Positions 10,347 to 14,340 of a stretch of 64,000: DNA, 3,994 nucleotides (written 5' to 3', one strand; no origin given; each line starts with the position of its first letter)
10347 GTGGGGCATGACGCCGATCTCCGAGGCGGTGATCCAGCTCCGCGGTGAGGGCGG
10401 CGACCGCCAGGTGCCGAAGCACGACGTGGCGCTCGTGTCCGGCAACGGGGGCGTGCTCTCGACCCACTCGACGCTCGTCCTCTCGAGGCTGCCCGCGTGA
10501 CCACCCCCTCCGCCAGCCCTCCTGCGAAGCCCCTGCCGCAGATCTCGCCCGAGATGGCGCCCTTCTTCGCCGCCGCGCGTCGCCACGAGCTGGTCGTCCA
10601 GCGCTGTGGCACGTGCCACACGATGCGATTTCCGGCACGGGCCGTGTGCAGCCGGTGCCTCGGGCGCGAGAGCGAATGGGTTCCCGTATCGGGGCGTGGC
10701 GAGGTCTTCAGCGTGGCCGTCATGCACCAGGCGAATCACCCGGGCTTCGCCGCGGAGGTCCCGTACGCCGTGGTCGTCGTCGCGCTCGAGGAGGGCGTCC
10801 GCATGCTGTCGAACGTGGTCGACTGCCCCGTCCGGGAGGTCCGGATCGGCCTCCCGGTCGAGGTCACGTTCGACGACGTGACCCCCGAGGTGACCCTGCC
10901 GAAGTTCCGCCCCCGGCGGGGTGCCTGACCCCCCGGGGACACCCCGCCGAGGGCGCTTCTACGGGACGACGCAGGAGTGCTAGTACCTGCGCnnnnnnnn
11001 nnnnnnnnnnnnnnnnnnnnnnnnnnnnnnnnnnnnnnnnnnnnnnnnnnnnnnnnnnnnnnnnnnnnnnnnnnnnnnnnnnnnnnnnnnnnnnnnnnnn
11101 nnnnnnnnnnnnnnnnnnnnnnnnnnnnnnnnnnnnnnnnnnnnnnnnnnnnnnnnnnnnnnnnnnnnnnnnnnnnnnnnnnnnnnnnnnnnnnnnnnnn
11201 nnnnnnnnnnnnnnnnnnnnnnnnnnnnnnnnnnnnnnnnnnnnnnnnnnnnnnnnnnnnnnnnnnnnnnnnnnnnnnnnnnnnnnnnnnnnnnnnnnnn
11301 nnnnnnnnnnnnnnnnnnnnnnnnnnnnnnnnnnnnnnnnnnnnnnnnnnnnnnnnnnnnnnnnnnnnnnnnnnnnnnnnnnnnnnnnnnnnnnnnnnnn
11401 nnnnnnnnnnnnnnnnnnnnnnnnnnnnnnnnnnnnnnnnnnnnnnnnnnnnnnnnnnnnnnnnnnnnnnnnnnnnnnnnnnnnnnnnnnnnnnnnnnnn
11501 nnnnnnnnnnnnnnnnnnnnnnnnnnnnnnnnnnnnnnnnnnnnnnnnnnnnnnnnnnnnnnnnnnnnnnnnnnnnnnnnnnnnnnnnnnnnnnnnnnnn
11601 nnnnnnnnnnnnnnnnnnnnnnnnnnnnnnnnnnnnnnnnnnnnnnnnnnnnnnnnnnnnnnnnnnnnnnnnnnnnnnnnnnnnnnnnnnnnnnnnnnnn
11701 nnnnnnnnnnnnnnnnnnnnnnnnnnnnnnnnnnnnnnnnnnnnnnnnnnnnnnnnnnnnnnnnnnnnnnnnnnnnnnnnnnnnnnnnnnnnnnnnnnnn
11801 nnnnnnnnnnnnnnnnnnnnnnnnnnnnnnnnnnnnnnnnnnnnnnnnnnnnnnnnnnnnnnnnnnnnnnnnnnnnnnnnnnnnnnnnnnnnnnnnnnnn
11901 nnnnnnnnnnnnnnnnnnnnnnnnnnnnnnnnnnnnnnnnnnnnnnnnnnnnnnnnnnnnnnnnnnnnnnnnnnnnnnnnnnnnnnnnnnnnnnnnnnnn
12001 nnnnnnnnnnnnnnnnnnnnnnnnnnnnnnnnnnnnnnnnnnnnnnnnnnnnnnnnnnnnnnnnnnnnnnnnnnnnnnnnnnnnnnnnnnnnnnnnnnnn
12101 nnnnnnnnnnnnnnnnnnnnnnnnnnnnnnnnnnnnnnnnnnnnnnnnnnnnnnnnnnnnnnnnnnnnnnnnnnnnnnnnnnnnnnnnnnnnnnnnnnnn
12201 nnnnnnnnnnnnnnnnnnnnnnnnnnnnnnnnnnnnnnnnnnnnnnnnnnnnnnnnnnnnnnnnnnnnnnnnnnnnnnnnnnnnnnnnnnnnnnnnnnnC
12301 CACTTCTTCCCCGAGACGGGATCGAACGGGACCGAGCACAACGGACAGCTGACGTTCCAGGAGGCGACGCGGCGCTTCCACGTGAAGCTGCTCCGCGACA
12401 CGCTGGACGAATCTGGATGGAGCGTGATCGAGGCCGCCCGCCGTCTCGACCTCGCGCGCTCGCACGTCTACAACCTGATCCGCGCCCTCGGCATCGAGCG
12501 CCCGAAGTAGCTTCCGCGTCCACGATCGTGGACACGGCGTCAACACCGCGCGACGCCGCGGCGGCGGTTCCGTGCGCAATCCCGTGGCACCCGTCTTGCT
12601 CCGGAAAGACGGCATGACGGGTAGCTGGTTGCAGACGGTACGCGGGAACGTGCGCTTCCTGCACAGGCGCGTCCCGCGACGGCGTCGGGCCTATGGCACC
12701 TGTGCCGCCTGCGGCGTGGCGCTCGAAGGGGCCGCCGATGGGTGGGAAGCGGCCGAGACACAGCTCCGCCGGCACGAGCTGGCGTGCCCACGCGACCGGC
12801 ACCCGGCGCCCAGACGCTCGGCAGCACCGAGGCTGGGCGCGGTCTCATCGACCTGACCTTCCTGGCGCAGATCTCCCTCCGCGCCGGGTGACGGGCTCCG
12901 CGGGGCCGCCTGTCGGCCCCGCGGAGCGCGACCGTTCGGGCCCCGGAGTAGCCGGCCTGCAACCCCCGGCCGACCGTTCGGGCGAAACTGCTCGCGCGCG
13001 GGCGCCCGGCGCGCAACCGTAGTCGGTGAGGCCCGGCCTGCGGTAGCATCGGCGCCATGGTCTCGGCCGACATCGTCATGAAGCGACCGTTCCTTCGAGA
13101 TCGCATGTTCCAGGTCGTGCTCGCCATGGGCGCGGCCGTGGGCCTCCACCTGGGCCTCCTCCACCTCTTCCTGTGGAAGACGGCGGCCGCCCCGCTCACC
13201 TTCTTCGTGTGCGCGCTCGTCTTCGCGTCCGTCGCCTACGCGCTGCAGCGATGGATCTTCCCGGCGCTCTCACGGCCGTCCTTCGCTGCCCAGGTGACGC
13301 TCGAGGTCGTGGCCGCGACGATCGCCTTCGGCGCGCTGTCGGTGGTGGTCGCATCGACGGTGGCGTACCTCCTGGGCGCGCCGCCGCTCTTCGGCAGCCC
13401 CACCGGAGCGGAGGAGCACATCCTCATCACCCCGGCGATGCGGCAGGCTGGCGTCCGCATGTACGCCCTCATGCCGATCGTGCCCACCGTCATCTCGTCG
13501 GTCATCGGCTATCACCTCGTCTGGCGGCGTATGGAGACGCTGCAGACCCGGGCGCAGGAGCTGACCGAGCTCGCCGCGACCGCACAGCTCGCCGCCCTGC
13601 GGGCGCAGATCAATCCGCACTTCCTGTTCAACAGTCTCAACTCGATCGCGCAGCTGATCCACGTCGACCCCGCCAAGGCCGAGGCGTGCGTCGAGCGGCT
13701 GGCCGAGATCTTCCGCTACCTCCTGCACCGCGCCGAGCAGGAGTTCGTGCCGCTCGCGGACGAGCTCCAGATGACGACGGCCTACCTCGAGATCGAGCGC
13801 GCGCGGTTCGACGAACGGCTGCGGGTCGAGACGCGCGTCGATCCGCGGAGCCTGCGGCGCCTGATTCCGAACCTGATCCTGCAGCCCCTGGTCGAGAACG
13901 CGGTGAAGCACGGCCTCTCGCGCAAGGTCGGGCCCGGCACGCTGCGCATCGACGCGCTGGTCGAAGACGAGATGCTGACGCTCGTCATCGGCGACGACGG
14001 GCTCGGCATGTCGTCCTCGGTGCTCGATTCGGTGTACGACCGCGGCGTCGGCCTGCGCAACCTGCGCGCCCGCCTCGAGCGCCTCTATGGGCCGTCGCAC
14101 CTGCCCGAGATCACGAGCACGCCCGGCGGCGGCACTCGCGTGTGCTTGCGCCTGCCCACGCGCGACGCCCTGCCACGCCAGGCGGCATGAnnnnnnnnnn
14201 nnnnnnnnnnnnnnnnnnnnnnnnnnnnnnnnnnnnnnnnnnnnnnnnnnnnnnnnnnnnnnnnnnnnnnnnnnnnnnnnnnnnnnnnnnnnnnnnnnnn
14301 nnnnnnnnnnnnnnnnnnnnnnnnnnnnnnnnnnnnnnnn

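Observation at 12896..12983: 12-bp perfect GC hairpin followed by two identical AlgR-box-like 12-mers upstream of the LytS/LytTR operon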

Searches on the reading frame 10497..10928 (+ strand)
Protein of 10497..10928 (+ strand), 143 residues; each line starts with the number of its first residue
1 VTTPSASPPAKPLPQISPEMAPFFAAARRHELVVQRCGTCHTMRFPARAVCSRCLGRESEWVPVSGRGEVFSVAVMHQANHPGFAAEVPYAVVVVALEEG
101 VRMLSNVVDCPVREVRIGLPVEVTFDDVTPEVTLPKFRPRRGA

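Call 16: search_protein_families(library=ncbifam, proteins=[window:10497-10928:+], max_evalue=0.01)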
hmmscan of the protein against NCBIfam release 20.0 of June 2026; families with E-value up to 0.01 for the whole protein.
window:10497-10928:+ (143 aa): 1 family
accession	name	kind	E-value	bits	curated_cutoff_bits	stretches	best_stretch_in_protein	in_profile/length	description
NF053627.1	BnzsclthlBbsAGT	equivalog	3.3e-11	43.4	250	1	32-128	36-128/145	benzoylsuccinyl-CoA thiolase subunit BbsA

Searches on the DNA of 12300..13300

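Call 9: search_rna_families(source=window, start=12300, end=13300, threshold=evalue, max_evalue=10)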
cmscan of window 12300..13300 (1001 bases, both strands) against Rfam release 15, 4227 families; matches with E-value up to 10: 8.
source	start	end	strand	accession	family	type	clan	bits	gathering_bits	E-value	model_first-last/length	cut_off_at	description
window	12889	12933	-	RF03900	mir-9242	Gene; miRNA;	-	21.5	62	0.67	1-66/66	no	mir-9242 microRNA precursor family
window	12889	12933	+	RF03900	mir-9242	Gene; miRNA;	-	20.3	62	1.3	1-66/66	no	mir-9242 microRNA precursor family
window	12895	12928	-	RF03240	MIR5534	Gene; miRNA;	-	16.5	79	5.2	1-102/102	no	MIR5534 microRNA precursor family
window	12799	12868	-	RF00312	snoZ206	Gene; snRNA; snoRNA; CD-box;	-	16.3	50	5.3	1-129/129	no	Small nucleolar RNA Z206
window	12801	12890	-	RF01750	ZMP-ZTP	Cis-reg; riboswitch;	-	15.9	39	6.7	1-86/86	no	ZMP/ZTP riboswitch aptamer (pfl RNA motif)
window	12814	12871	+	RF01547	TB6Cs1H3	Gene; snRNA; snoRNA; HACA-box;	-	15.4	40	5.9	1-64/64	no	Trypanosomatid snoRNA TB6Cs1H3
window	12636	12684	+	RF03847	mir-1538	Gene; miRNA;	-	15.4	78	8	1-58/58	no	mir-1538 microRNA precursor family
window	12896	12926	+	RF02602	BASRCI414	Gene; sRNA;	-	14.1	270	0.93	199-229/229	no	Brucella sRNA CI414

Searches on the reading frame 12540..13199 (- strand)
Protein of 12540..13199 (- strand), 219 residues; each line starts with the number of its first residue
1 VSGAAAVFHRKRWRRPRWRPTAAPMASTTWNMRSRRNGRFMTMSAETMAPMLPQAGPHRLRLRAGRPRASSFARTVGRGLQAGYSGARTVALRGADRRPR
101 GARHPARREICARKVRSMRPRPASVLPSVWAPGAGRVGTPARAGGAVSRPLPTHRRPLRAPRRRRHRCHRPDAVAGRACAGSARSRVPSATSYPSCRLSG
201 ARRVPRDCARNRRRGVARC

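Call 6: search_protein_families(library=pfam, proteins=[window:12540-13199:-], max_evalue=0.01)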
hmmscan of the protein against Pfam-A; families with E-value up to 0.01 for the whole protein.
window:12540-13199:- (219 aa): 0 families

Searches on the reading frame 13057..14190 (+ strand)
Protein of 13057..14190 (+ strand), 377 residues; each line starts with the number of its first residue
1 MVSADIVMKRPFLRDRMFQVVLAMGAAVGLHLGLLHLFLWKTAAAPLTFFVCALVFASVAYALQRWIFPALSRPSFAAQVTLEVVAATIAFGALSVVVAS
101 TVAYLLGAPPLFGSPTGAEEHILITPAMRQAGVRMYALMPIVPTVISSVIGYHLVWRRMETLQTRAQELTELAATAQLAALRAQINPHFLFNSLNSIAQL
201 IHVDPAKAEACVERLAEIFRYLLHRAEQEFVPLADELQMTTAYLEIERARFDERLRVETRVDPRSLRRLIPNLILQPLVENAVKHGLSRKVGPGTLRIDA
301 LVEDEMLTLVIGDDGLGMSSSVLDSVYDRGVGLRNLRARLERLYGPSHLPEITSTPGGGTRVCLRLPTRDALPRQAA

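Call 6: search_protein_families(library=pfam, proteins=[window:13057-14190:+], max_evalue=0.01)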
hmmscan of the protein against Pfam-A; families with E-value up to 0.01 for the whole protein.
window:13057-14190:+ (377 aa): 2 families
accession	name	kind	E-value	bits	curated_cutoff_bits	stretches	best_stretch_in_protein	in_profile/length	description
PF06580.19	His_kinase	-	3.6e-27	94.9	25.2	1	176-255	1-81/81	Histidine kinase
PF02518.31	HATPase_c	-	1.9e-10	41.6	26.4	1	273-369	8-110/111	Histidine kinase-, DNA gyrase B-, and HSP90-like ATPase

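Call 12: find_related_loci(query=window:13057-14190:+, collection=genome_contigs, flank=4000)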
Query window:13057-14190:+ (377 aa) in genome_contigs; peptide patterns used: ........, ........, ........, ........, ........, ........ (x = any residue, [..] = any of these).
174 stretches matched a pattern; 12 encode a relative of the query (tblastn E <= 1e-3); 12 distinct loci.
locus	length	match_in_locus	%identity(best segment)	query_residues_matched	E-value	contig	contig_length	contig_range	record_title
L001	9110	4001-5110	67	1-370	1e-149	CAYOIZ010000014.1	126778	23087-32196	MAG TPA_asm: uncultured Candidatus Binatia bacterium isolate binchicken_co199_112 genome assembly, contig: NODE_190_leng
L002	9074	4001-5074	68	14-371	2e-148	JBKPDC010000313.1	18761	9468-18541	MAG: Thermodesulfobacteriota bacterium isolate GB_EKS_MAG_00034 GB_EKS_000001038704, whole genome shotgun sequence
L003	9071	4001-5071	65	14-370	4e-148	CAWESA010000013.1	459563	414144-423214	MAG: uncultured delta proteobacterium isolate MFD04944.bin.1.34 genome assembly, contig: contig_61581, whole genome shot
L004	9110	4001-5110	67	1-370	5e-148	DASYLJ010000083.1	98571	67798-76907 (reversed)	MAG TPA_asm: Candidatus Binatia bacterium isolate SMAG_U4345 k141_4116909, whole genome shotgun sequence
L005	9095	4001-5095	67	7-371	2e-148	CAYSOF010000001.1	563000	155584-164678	MAG TPA_asm: uncultured Candidatus Binatia bacterium isolate binchicken_co179_115 genome assembly, contig: NODE_40_lengt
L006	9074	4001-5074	66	14-371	3e-147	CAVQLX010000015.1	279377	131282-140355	MAG: uncultured delta proteobacterium isolate MFD03975.bin.1.282 genome assembly, contig: contig_73181, whole genome sho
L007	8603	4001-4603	40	177-367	9e-36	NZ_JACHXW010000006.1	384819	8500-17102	Paenibacillus endophyticus strain CECT 8234 Ga0372411_06, whole genome shotgun sequence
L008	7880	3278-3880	36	177-370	4e-34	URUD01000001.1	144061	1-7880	uncultured Roseburia sp. isolate UMGS1351 genome assembly, contig: NODE_70_length_144061_cov_5.402928, whole genome shot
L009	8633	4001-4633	34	166-367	2e-27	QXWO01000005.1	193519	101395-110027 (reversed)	Lachnospiraceae bacterium strain 1XD21-87 Scaffold3_1, whole genome shotgun sequence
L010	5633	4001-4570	34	177-367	5e-25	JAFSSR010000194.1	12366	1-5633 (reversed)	MAG: Clostridia bacterium isolate RGIG3438 Goat_Rumen.Co__c2301763, whole genome shotgun sequence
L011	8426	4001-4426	31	182-319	3e-17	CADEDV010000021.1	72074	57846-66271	MAG: uncultured Bacteroidetes bacterium isolate Bacteroidetes sp. RBC053 genome assembly, contig: MAG053_21, whole genom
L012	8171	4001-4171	38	262-329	2e-5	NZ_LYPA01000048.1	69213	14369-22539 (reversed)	Paenibacillus oryzae strain 1DrF-4 scaffold19, whole genome shotgun sequence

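Call 16: search_protein_families(library=ncbifam, proteins=[window:13057-14190:+], max_evalue=0.01)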
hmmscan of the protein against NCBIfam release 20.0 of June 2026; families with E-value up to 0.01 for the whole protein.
window:13057-14190:+ (377 aa): 6 families
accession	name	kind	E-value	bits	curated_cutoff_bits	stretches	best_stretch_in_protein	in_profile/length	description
NF008649.0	PRK11644.1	equivalog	4.2e-06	25.8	408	1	274-369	416-497/499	signal transduction histidine-protein kinase/phosphatase UhpB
NF052443.1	SensHisKinMctS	equivalog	3.6e-05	22.3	700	1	233-368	316-448/457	two-component system sensor histidine kinase MctS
NF040691.1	MtrAB_MtrB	equivalog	0.0009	18.4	450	1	256-329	378-441/507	MtrAB system histidine kinase MtrB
NF051872.1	HisKinPhyk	equivalog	0.0011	17.6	750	1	215-364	391-534/537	sensor histidine kinase PhyK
NF033092.0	HK_WalK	equivalog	0.0023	16.6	725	1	253-330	476-544/594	cell wall metabolism sensor histidine kinase WalK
NF008298.1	PRK11086.1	subfamily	0.0063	15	520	0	264-367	419-524/529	DcuS/MalK family sensor histidine kinase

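Call 17: find_related_loci(query=window:13057-14190:+, collection=metagenome_contigs, flank=3000)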
Query window:13057-14190:+ (377 aa) in metagenome_contigs; peptide patterns used: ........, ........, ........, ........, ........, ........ (x = any residue, [..] = any of these).
322 stretches matched a pattern; 41 encode a relative of the query (tblastn E <= 1e-3); 41 distinct loci.
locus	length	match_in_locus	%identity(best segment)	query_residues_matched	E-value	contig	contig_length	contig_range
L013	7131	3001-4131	96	1-377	0e+0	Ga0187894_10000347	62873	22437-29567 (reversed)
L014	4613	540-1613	66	14-371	1e-149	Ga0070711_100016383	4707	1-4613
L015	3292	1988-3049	67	14-367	2e-147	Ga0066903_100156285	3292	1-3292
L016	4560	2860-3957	67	6-370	2e-139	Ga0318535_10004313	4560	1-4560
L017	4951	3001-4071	63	15-371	5e-137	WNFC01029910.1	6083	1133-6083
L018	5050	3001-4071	63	15-371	5e-137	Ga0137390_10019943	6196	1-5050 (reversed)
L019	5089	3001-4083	63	15-377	1e-136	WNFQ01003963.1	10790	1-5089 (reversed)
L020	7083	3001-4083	63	15-377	6e-136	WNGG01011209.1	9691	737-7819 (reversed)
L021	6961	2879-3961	63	15-377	5e-136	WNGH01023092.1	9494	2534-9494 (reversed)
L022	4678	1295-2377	63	15-377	1e-137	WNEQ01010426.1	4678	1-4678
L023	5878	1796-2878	63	15-377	1e-135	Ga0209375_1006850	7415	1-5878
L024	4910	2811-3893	63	15-377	1e-136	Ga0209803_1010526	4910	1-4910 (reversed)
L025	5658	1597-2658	64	15-367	2e-135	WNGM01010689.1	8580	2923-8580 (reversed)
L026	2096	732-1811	61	15-377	5e-143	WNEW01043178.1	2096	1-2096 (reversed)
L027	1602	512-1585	66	14-371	3e-145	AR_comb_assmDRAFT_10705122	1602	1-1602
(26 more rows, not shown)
